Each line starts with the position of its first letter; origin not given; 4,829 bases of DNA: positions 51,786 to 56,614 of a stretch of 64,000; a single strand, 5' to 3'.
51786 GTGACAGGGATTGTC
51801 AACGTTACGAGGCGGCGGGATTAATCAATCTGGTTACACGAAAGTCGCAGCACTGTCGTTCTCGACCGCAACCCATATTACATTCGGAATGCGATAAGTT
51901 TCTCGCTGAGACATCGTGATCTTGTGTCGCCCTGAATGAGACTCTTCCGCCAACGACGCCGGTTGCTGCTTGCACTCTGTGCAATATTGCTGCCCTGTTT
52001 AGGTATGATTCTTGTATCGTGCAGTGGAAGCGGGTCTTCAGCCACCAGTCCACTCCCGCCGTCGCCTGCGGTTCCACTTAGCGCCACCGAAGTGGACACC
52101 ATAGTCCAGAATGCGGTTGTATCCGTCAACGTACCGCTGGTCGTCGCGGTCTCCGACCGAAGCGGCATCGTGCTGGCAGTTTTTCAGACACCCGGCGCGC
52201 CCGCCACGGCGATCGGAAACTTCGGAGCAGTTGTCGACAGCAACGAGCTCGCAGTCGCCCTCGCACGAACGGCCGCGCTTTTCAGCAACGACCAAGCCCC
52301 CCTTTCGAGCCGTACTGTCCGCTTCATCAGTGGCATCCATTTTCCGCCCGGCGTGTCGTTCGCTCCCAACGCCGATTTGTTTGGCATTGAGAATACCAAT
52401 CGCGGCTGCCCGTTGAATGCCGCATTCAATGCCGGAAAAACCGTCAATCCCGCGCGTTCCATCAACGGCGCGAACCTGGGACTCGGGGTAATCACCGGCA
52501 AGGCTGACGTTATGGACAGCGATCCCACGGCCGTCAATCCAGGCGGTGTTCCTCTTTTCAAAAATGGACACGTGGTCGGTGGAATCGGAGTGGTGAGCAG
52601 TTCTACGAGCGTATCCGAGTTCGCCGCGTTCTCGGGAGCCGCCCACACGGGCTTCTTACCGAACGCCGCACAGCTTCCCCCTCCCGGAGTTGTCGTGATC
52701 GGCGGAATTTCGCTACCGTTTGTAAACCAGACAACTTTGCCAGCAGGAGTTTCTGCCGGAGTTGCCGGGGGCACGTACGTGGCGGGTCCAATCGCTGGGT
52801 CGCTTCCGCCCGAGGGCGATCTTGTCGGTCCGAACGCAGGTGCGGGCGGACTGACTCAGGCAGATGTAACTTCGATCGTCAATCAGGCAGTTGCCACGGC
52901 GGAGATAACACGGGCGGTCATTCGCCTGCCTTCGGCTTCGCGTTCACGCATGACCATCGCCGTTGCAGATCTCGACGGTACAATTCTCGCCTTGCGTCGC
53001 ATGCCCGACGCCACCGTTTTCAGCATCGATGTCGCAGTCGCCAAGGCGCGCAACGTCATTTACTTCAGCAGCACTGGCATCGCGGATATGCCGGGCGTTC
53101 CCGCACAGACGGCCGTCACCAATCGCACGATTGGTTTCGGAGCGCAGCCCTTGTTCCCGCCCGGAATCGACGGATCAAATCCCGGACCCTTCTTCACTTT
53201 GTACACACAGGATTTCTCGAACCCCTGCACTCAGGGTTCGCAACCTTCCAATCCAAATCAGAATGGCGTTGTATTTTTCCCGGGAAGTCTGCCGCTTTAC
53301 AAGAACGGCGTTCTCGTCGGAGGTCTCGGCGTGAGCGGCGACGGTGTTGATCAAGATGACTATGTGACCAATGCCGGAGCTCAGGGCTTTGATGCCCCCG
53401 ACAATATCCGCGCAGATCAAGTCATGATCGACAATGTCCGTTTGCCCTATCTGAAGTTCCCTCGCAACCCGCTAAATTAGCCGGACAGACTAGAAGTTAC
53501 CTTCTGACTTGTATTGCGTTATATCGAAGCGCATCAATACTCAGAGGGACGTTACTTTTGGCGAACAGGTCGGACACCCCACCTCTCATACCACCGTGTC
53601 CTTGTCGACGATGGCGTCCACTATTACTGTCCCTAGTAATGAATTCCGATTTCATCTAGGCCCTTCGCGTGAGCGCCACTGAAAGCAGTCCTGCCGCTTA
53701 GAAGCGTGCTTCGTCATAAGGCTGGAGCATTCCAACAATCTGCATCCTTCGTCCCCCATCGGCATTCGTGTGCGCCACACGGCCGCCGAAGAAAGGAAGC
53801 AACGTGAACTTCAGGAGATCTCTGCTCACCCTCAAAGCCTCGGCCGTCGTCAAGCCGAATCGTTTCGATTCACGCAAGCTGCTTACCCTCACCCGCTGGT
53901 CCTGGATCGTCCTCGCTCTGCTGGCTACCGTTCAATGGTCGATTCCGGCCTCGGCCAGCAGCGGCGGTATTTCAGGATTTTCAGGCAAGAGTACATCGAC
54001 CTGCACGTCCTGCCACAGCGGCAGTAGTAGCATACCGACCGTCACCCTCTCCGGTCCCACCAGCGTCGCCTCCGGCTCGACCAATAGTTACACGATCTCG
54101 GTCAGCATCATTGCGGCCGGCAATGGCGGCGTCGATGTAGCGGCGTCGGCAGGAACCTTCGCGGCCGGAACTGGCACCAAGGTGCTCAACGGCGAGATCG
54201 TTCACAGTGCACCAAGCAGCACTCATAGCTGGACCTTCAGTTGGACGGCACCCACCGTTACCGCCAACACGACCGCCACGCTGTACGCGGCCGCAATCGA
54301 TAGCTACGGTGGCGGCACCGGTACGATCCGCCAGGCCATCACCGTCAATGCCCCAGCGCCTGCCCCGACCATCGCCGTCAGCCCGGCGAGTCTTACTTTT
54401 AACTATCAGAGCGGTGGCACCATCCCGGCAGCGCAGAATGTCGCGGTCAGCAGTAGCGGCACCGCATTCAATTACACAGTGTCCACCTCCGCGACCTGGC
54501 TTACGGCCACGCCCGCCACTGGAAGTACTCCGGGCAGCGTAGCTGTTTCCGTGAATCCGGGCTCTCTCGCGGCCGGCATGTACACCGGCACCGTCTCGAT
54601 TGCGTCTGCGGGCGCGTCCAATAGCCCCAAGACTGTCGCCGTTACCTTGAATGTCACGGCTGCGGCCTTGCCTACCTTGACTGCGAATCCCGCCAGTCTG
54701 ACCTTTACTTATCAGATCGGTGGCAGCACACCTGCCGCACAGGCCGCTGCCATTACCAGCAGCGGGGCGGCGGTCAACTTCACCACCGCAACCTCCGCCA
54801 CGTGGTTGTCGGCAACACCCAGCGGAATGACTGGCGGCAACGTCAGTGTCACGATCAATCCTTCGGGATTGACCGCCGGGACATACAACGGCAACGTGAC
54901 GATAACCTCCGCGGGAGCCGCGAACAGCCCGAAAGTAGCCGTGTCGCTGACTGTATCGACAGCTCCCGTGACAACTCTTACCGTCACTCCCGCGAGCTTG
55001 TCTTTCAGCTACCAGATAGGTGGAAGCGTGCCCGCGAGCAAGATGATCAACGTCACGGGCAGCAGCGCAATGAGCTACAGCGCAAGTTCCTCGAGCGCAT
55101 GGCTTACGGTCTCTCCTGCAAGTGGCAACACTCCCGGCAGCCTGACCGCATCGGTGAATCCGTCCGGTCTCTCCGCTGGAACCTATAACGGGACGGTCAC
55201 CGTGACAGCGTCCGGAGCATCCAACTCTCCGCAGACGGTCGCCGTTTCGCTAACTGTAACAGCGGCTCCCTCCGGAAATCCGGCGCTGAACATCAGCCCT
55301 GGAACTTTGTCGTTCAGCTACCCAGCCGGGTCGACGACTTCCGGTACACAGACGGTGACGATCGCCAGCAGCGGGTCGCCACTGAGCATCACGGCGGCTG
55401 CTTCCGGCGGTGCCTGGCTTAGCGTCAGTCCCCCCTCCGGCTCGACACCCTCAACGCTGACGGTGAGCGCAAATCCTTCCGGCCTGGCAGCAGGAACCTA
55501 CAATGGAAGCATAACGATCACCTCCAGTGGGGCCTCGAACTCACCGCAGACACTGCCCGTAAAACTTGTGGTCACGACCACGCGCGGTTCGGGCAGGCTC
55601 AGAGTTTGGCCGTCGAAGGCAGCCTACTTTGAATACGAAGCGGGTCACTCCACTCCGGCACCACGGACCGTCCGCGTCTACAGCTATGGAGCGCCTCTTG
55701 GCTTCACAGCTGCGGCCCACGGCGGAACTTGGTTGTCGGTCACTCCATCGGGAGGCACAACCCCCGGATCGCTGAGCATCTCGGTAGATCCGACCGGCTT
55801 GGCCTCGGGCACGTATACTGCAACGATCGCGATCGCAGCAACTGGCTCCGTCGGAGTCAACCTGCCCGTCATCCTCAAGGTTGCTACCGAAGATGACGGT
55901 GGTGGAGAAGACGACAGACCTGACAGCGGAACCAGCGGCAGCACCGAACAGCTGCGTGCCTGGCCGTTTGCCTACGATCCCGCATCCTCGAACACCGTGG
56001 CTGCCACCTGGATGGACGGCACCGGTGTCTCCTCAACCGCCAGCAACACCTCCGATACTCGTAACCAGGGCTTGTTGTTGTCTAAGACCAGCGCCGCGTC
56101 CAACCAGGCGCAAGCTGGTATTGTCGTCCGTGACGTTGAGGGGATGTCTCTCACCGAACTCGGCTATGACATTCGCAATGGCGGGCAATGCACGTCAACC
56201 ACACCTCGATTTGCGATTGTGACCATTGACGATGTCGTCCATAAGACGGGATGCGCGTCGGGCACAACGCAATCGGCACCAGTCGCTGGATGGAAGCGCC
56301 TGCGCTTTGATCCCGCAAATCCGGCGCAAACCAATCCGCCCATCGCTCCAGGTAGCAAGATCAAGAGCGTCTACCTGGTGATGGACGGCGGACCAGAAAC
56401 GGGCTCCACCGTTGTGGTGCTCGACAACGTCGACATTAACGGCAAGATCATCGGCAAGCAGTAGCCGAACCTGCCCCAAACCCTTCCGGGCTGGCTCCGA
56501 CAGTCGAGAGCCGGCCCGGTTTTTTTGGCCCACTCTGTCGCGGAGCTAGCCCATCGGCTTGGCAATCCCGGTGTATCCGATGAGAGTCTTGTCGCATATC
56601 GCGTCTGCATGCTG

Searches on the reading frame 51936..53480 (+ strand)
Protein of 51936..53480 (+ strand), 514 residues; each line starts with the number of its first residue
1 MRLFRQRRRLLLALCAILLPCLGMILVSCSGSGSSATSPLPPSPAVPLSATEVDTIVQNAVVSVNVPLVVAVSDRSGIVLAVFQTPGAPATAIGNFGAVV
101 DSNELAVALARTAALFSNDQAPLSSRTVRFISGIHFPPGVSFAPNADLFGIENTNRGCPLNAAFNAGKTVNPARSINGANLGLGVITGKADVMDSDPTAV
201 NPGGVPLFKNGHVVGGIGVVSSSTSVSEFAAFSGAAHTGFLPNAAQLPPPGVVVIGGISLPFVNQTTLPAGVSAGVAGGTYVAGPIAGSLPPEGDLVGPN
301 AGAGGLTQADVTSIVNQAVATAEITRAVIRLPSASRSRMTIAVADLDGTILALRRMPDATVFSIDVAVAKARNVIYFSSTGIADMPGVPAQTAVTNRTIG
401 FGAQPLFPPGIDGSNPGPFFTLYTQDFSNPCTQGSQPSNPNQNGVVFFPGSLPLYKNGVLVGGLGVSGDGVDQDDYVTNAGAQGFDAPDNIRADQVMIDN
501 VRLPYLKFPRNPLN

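Call 32: search_protein_families(library=pfam, proteins=[window:51936-53480:+], max_evalue=0.001)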
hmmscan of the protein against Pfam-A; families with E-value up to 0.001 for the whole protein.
window:51936-53480:+ (514 aa): 1 family
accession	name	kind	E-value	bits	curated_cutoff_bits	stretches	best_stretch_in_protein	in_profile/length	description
PF03928.20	HbpS-like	-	2.3e-22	79.8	25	1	323-482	8-127/128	Haem degrading protein HbpS-like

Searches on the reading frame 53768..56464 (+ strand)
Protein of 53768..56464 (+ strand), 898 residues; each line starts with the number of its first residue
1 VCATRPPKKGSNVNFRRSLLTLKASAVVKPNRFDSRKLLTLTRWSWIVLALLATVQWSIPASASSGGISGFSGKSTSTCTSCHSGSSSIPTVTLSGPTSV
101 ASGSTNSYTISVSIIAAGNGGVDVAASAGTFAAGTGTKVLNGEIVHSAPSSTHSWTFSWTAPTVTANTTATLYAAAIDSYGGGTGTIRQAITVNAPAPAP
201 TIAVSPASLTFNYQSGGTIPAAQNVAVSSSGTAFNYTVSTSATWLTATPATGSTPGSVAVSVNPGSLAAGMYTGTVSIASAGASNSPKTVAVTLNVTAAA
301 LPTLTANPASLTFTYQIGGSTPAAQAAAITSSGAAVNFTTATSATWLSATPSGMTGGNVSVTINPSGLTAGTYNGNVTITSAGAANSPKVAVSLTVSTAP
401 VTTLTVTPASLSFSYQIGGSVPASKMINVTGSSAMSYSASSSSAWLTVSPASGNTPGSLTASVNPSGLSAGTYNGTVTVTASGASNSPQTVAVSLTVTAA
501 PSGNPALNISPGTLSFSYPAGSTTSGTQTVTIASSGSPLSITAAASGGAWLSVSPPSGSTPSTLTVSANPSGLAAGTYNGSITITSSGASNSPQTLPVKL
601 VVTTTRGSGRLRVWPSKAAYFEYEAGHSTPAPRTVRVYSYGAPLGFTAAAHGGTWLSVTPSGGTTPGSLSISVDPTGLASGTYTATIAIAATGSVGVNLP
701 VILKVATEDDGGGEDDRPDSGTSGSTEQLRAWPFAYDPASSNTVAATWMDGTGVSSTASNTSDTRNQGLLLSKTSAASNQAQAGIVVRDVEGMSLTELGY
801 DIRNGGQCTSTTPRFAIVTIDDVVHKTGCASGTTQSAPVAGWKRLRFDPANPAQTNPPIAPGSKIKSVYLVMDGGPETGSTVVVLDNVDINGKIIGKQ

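Call 32: search_protein_families(library=pfam, proteins=[window:53768-56464:+], max_evalue=0.001)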
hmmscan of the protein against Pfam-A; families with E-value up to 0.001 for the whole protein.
window:53768-56464:+ (898 aa): 4 families
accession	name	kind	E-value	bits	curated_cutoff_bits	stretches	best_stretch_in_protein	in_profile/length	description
PF19190.6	BACON_2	-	5.3e-34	116.5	25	4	404-491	2-93/94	Viral BACON domain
PF22076.2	Cep192_D6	-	9.6e-11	42.2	35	0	201-278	3-87/101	Cep192 domain 6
PF13004.13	BACON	-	8.8e-05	22.8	25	0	542-598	3-58/61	Putative binding domain, N-terminal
PF19543.5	GH123_N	-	0.00047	18.6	22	0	465-499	275-307/969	Glycoside hydrolase 123, N-terminal domain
